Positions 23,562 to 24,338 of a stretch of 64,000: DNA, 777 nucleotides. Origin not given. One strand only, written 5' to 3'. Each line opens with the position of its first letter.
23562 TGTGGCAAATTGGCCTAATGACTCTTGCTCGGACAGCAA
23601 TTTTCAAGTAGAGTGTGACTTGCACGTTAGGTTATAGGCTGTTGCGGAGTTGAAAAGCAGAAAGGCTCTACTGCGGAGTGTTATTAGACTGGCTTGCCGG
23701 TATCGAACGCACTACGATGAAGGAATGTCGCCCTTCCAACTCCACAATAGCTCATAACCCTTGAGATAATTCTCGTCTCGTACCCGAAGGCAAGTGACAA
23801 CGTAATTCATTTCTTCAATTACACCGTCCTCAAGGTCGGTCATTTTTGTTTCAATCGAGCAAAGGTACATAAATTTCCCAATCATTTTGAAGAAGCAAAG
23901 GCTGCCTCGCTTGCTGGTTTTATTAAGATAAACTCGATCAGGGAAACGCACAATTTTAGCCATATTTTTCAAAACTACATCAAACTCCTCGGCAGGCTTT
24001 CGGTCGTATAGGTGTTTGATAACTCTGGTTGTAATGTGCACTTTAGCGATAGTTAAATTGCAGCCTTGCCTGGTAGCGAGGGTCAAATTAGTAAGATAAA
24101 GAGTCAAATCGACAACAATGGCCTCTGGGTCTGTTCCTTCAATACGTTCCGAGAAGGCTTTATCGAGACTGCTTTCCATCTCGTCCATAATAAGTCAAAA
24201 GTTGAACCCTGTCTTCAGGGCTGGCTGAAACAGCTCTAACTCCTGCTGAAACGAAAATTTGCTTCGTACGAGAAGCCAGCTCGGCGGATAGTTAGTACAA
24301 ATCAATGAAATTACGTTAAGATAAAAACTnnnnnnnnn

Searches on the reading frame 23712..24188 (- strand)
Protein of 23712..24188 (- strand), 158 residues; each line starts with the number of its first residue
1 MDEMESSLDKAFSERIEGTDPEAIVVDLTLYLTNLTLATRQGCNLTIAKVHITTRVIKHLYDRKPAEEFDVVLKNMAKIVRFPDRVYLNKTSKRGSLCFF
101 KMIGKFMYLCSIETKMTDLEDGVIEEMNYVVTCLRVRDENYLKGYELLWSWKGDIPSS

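Call 3: search_protein_families(library=pfam, proteins=[window:23712-24188:-], max_evalue=1)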
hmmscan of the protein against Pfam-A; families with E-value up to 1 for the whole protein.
window:23712-24188:- (158 aa): 1 family
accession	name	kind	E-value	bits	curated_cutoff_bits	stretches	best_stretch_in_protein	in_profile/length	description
PF18812.6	PBECR3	-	0.00016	22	30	1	39-109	13-90/115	phage-Barnase-EndoU-ColicinE5/D-RelE like nuclease3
